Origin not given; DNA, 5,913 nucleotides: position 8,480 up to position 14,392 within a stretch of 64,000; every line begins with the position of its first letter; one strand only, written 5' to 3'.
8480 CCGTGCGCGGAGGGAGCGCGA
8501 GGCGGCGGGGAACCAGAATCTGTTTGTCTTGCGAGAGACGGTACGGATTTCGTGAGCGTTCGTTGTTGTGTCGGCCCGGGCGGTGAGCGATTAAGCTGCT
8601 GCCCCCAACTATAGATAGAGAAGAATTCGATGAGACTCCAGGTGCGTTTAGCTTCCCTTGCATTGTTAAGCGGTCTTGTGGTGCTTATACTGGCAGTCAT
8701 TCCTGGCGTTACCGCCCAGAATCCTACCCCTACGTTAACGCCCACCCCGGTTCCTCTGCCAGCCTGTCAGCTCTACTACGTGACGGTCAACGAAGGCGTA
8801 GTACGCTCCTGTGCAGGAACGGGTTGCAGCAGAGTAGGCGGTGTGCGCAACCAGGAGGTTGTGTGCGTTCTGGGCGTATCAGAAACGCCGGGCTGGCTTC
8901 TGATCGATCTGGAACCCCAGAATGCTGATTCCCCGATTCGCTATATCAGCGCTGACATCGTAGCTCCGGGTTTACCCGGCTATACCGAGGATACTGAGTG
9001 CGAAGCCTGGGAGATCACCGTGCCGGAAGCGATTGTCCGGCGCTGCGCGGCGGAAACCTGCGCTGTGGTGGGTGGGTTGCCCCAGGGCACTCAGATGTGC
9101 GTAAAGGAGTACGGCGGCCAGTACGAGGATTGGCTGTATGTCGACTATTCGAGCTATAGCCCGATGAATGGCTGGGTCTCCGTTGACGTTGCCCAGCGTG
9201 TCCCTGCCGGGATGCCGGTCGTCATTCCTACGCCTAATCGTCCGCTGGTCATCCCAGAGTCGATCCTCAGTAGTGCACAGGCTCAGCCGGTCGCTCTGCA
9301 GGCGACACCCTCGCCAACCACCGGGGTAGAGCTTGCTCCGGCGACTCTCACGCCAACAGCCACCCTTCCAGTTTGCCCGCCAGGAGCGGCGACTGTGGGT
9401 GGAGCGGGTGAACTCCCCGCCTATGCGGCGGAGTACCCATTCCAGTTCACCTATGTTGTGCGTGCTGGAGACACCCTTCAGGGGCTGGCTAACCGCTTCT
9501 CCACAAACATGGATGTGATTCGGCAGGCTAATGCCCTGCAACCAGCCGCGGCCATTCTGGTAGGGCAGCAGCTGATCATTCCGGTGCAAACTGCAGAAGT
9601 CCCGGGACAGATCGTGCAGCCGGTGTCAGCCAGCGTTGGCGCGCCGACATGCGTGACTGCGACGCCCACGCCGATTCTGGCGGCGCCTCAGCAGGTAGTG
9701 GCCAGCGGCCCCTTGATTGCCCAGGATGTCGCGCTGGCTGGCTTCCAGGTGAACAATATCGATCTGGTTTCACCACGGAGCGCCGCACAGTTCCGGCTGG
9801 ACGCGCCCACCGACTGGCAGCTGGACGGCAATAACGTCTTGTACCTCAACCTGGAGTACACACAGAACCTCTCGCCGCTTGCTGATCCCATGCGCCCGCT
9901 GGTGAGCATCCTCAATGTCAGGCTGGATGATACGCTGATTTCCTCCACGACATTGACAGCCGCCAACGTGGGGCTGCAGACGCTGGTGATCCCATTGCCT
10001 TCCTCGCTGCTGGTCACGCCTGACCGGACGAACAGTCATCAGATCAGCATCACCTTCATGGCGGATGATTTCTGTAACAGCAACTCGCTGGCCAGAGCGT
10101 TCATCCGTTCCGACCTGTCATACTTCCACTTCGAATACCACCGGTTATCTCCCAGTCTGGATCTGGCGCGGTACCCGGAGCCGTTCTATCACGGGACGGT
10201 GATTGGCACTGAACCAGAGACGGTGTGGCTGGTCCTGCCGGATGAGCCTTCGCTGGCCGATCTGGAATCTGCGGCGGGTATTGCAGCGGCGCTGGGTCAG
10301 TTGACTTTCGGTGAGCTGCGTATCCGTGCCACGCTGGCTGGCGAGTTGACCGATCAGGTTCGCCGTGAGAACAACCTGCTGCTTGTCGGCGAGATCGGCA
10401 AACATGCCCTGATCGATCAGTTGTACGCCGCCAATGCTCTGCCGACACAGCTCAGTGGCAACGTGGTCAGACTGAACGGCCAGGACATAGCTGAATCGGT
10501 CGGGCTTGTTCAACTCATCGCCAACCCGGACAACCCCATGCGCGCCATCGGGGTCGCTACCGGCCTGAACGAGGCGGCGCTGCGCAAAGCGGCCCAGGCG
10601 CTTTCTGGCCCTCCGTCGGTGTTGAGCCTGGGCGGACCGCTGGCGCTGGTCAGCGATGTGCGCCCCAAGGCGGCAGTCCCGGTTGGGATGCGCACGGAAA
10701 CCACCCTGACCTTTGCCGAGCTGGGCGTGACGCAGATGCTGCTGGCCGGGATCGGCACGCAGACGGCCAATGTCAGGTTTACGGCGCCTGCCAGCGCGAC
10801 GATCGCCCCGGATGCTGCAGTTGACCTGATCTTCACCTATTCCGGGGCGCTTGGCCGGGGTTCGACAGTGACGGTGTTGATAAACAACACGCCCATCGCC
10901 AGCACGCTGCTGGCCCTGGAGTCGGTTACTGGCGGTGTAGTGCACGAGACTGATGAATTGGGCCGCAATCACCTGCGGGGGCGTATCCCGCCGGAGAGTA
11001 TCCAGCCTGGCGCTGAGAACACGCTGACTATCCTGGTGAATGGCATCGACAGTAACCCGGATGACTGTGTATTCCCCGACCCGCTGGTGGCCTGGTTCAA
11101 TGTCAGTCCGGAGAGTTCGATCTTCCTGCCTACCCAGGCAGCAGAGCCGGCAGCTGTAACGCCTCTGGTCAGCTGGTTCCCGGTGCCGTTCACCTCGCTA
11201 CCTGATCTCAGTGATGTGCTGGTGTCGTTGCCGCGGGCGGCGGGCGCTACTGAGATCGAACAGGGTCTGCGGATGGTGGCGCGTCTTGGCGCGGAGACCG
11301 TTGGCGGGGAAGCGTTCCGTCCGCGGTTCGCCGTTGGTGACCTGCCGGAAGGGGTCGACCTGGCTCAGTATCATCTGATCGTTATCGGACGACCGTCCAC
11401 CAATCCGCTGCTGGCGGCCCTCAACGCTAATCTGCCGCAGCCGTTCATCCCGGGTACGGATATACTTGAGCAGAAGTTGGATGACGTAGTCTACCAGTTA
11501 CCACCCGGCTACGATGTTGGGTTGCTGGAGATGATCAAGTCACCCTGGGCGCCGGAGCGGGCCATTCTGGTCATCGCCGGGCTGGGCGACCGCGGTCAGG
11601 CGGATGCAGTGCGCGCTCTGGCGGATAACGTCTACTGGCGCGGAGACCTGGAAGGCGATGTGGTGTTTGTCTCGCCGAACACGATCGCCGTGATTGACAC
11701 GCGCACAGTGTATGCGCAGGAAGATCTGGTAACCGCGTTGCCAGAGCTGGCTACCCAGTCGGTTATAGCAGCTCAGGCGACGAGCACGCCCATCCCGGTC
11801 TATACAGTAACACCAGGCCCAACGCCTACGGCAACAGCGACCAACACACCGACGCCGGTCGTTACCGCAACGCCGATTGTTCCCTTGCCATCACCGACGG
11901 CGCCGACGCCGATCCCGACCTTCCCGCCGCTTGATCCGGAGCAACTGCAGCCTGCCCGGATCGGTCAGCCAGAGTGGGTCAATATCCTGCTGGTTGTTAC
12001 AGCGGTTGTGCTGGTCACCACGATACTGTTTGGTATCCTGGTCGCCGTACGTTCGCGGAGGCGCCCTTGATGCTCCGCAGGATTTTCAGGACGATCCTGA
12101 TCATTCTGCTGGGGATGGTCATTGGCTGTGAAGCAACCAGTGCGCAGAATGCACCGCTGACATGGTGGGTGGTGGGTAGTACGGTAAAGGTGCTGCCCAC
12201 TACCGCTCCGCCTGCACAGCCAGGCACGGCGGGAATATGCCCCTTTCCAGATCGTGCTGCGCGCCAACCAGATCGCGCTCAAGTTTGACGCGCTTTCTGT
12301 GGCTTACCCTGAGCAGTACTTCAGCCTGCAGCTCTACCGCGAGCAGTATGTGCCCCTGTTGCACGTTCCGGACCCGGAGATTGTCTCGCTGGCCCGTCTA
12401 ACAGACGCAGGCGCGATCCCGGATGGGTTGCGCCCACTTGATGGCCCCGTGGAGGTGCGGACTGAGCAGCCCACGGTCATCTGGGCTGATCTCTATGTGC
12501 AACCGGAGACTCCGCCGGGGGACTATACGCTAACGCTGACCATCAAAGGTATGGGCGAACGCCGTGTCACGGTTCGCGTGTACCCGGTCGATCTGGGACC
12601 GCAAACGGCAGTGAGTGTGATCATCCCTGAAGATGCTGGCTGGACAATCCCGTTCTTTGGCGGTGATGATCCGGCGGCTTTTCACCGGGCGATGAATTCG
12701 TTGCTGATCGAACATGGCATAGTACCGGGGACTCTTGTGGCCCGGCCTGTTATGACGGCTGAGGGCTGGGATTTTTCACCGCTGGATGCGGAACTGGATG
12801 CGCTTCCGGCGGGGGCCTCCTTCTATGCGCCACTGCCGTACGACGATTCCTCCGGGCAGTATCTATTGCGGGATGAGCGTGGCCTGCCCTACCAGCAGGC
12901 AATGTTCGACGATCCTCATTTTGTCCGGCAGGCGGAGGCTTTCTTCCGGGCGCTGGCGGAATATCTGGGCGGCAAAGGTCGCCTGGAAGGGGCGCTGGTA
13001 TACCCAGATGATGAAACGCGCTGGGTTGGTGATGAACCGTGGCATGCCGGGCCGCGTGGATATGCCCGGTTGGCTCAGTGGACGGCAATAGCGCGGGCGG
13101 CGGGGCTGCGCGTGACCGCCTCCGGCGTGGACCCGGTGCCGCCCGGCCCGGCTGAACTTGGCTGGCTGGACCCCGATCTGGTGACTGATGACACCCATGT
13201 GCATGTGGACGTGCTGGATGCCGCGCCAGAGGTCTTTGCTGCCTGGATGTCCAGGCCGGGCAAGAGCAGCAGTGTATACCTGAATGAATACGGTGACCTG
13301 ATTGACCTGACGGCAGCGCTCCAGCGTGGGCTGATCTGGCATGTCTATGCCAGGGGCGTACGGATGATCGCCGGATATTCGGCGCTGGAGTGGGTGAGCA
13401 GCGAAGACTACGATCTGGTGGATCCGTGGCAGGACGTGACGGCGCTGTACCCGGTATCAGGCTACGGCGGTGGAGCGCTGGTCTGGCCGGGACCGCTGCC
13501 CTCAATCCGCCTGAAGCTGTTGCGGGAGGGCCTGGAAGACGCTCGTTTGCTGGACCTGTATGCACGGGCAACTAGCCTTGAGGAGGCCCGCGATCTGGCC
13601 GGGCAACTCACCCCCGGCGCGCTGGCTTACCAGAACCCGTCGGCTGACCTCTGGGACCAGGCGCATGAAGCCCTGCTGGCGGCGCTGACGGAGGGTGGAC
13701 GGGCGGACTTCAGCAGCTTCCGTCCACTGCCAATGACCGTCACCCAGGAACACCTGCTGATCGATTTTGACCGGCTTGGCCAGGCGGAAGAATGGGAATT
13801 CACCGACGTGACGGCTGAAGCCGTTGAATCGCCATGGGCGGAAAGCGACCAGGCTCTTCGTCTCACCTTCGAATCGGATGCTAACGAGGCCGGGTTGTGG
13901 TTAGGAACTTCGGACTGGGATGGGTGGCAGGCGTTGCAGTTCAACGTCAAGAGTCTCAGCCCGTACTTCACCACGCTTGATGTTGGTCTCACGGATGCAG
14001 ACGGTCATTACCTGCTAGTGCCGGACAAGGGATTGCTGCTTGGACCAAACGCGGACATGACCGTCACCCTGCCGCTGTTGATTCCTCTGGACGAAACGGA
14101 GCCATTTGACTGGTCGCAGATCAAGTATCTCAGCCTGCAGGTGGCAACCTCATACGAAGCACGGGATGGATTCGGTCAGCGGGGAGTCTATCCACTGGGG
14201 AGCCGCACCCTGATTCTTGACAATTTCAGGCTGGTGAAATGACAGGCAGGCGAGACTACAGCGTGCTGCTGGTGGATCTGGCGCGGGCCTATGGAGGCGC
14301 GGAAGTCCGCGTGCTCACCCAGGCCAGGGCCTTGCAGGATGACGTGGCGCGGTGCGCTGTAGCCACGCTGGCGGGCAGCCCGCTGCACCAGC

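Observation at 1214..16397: Hybrid synthase/Wzy-type polysaccharide locus carrying two degenerate GGDEF modules (candidate c-di-GMP-gated envelope polysaccharide machine)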

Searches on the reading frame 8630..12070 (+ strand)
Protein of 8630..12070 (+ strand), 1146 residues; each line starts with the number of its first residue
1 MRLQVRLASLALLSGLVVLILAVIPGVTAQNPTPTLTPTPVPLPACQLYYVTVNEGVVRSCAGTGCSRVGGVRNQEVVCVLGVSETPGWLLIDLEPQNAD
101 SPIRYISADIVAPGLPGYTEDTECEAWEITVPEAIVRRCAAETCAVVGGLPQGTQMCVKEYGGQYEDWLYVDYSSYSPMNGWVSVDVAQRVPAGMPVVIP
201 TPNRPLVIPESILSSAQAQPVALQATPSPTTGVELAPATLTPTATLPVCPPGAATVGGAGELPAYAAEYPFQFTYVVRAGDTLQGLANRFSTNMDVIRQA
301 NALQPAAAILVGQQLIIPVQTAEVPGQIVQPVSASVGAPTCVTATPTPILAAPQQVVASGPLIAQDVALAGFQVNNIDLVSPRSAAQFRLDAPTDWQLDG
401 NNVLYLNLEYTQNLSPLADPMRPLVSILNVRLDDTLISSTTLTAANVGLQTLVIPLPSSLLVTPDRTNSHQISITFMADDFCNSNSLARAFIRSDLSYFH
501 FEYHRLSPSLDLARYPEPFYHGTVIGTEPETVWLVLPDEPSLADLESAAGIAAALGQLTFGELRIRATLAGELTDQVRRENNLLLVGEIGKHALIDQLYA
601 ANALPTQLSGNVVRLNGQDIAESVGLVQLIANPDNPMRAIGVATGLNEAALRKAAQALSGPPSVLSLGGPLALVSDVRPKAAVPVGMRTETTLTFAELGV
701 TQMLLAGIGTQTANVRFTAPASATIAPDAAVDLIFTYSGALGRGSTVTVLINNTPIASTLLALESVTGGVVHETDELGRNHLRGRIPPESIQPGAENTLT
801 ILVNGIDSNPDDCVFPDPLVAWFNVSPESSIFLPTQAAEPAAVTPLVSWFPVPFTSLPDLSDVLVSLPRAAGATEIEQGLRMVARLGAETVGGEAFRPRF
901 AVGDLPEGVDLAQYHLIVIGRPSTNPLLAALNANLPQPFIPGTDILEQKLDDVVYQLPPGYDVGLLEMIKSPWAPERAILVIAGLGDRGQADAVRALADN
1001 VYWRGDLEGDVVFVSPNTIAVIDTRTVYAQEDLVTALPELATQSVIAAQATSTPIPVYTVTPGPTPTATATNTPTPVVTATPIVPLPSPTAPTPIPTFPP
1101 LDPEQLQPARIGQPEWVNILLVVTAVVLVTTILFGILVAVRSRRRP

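Call 4: search_protein_families(library=pfam, proteins=[window:8630-12070:+], max_evalue=0.1)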
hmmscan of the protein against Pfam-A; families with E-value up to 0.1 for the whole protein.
window:8630-12070:+ (1146 aa): 5 families
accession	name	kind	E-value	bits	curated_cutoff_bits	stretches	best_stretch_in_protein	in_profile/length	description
PF03170.19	BcsB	-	7.2e-43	147.3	21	1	371-981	12-605/606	Bacterial cellulose synthase subunit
PF01476.26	LysM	-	2.3e-11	43.9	20.9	1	275-318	1-43/43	LysM domain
PF08239.17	SH3_3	-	1.6e-07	31.8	27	2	58-109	5-51/54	Bacterial SH3 domain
PF23473.1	LysM3_LYK4_5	-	0.00017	22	29.3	1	273-318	3-47/48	LYK4/5 LysM3 domain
PF05124.17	S_layer_C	-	0.0017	18.5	23.9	1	531-1000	16-176/177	S-layer like family, outer domain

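Call 15: search_protein_families(library=ncbifam, proteins=[window:8630-12070:+], max_evalue=0.01)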
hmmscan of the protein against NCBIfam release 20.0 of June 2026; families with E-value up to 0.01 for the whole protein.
window:8630-12070:+ (1146 aa): 13 families
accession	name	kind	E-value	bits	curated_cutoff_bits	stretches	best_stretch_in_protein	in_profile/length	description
NF008323.1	PRK11114.1-1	equivalog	2.7e-19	68.9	750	1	406-1028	42-662/712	cellulose biosynthesis cyclic di-GMP-binding regulatory protein BcsB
NF008330.0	PRK11114.2-4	subfamily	1.3e-15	56.6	945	2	853-1028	518-709/761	cellulose biosynthesis cyclic di-GMP-binding regulatory protein BcsB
NF008325.0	PRK11114.1-3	equivalog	4.3e-10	38.3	922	2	405-556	99-242/766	cellulose biosynthesis cyclic di-GMP-binding regulatory protein BcsB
NF050804.1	CellDivDipMCaul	equivalog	5.1e-05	22.3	900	1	274-347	186-259/634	cell division endopeptidase DipM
NF052398.1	Agg_Promo_Fact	equivalog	6.1e-05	23.3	170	1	273-324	29-80/202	aggregation-promoting factor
NF008324.0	PRK11114.1-2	equivalog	7e-05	21.2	972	0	437-659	174-366/824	cellulose biosynthesis cyclic di-GMP-binding regulatory protein BcsB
NF041208.1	celldiv_DipM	equivalog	8.3e-05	22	740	1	250-338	176-251/419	cell division endopeptidase DipM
NF008050.0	PRK10783.1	equivalog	0.00012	20.6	508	1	273-320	344-390/457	murein transglycosylase D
NF040678.1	EntFM_CwpFM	equivalog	0.00032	19.8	720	1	49-187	62-188/430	enterotoxin EntFM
NF008329.0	PRK11114.2-3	equivalog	0.0028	16.2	1098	0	624-773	250-402/713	cellulose biosynthesis cyclic di-GMP-binding regulatory protein BcsB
NF010495.0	PRK13914.1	equivalog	0.003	16.6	647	1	272-317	27-71/481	invasion associated endopeptidase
NF010723.1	PRK14125.1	equivalog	0.0032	17.4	60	1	274-320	34-87/87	cell division suppressor protein YneA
TIGR02899.1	spore_safA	subfamily_domain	0.007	16.3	67.85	0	277-318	1-43/44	SafA/ExsA family spore coat assembly protein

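Call 83: search_solved_structures(query=window:8630-12070:+, max_evalue=0.01)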
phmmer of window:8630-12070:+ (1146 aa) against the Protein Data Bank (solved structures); distinct sequences matched with E-value up to 0.01: 6.
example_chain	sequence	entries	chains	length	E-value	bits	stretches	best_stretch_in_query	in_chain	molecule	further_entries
9fmt_A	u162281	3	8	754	5.9e-08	34.2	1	405-890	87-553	Cyclic di-GMP-binding protein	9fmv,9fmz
4xcm_A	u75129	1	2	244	3.3e-06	28.4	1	272-395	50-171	Cell wall-binding endopeptidase-related protein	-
4uz2_A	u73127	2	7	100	1.3e-05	26.4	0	272-320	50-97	CELL WALL-BINDING ENDOPEPTIDASE-RELATED PROTEIN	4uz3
4b8v_A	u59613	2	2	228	0.00029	21.9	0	273-344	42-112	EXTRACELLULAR PROTEIN 6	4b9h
4s3j_A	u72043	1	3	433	0.00078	20.5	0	276-318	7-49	Cortical-lytic enzyme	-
4s3k_A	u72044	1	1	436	0.0012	19.9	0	272-320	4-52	Spore germination protein YaaH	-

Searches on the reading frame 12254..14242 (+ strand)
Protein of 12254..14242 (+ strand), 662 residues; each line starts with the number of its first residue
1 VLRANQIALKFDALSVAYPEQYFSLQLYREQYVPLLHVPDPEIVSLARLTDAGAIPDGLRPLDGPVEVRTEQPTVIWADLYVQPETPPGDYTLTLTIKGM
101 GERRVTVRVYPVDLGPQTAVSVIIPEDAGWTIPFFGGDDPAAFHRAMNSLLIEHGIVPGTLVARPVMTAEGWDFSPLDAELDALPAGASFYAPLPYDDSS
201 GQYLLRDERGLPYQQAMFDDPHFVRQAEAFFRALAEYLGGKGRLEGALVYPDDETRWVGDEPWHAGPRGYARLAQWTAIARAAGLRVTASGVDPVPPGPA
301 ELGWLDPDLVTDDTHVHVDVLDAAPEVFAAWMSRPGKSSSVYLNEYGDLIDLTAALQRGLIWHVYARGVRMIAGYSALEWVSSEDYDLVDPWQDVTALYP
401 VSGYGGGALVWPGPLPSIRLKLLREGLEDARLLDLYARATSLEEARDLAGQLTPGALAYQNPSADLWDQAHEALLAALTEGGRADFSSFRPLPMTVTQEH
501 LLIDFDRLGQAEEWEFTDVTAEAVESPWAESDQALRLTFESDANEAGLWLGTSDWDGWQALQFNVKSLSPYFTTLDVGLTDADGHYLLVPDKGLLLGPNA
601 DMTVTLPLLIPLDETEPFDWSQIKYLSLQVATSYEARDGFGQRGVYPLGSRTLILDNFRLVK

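Call 4: search_protein_families(library=pfam, proteins=[window:12254-14242:+], max_evalue=0.1)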
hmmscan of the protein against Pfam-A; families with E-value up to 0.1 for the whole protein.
window:12254-14242:+ (662 aa): 1 family
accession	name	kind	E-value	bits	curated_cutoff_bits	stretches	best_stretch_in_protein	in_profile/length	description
PF13320.12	GH123_cat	-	0.037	13.8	23.1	1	380-435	271-323/324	Glycoside hydrolase 123, catalytic domain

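Call 15: search_protein_families(library=ncbifam, proteins=[window:12254-14242:+], max_evalue=0.01)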
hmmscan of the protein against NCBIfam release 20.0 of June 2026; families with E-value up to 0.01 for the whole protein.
window:12254-14242:+ (662 aa): 0 families

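Call 51: find_homologous_proteins(query=window:12254-14242:+)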
Query window:12254-14242:+ (662 aa): 41 proteins with E <= 0.001 among 8000 candidates.
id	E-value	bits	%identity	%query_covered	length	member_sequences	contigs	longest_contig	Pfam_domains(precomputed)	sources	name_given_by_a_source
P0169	0.0e+0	1360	89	100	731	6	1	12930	-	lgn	-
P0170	0.0e+0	1233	80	100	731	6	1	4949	-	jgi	-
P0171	0.0e+0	1223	80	100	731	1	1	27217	-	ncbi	-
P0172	2.0e-261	887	60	100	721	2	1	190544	-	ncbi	ncbi:MAG: hypothetical protein Kow0077_07340 [Anaerolineae bacterium]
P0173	1.2e-248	845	58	99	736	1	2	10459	-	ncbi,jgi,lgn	jgi:hypothetical protein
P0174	4.7e-236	803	55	100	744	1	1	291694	-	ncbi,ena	-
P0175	1.1e-234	799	56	100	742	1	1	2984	-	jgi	jgi:hypothetical protein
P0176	1.1e-229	782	57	97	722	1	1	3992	-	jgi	jgi:hypothetical protein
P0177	2.7e-219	748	53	98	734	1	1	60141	-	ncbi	-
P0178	3.2e-214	731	52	98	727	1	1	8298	-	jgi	jgi:hypothetical protein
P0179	1.0e-212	726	52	98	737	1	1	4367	-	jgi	jgi:Domain of unknown function (DUF4091)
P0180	1.4e-205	703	51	98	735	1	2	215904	-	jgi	jgi:hypothetical protein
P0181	1.1e-203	696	48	100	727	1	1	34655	-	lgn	-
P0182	2.5e-203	695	51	98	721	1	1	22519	-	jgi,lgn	jgi:hypothetical protein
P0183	2.2e-202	692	50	98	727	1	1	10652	-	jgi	jgi:hypothetical protein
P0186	6.2e-195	668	49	96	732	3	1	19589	PF13320.13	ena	-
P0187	3.0e-193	662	50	98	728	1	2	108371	PF13320.13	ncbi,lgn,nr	ncbi:MAG: DUF4091 domain-containing protein [Chloroflexi bacterium]|nr:DUF4091 domain-containing pro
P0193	7.5e-182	624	46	98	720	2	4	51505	PF13320.13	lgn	-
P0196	5.7e-171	588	45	98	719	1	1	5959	PF13320.13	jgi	jgi:hypothetical protein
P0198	3.5e-167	576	45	98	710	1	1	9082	PF13320.13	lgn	-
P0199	6.0e-166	572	44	98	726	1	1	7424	PF13320.13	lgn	-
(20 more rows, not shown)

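Call 53: search_solved_structures(query=A5, max_evalue=10)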
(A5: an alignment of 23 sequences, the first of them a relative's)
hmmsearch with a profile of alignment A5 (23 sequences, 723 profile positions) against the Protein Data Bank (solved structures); distinct sequences matched with E-value up to 10: 18.
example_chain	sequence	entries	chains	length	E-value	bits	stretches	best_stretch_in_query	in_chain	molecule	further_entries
8k2f_A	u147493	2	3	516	7.9e-15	57.2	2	22-184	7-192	Oligosaccharide-releasing beta-N-acetylgalactosaminidase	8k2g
8p4l_A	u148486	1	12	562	2.9e-06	28.9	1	27-180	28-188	Beta-N-acetylgalactosaminidase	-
8q8h_A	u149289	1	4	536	5.9e-06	27.8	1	28-180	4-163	beta-D-GalNAcase from Niabella aurantiaca DSM 17617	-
8k2j_A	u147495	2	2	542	2.8e-05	25.6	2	30-177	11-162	Oligosaccharide/Monosaccharide-releasing beta-N-acetylgalactosaminidase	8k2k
8k2h_B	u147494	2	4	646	3.2e-05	25.4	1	28-163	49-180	Oligosaccharide/Monosaccharide-releasing beta-N-acetylhexosaminidase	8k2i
5l7v_A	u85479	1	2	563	0.00029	22.3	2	113-165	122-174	glycoside hydrolase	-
5l7r_A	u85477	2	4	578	0.00031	22.1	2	113-165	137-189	glycoside hydrolase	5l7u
1b64_A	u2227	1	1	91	0.051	14.8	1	336-396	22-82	ELONGATION FACTOR 1-BETA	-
8k2l_A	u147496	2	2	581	0.054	14.8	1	448-525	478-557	Monosaccharide-releasing beta-N-acetylgalactosaminidase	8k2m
2lro_A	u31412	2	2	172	0.19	12.9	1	577-670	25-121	Endoglucanase H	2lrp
1v0a_A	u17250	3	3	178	0.21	12.8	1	577-670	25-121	ENDOGLUCANASE H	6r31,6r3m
3lrv_A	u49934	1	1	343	0.47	11.6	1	579-657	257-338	Pre-mRNA-splicing factor 19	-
3boq_A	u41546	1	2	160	0.49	11.6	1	499-549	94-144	Transcriptional regulator, MarR family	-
4zb4_A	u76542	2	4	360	0.52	11.5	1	579-657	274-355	Pre-mRNA-processing factor 19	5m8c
8ab1_C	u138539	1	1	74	0.62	11.2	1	332-373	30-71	Type II secretion system protein M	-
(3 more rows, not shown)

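Call 54: search_protein_families(library=pfam, alignment_id=A5, max_evalue=0.01)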
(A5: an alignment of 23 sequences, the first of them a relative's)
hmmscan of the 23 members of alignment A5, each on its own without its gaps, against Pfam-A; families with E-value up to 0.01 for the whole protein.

A. member 1, P0169 (731 aa): 0 families

B. families by the number of members that match (of 23 scanned): 3 families
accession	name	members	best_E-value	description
PF13320.12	GH123_cat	13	4.8e-06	Glycoside hydrolase 123, catalytic domain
PF22680.2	Glyco_hydro_123_N_2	2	0.00035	Glycoside hydrolase 123 N-terminal domain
PF10633.15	NPCBM_assoc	1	0.0005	NPCBM-associated, NEW3 domain of alpha-galactosidase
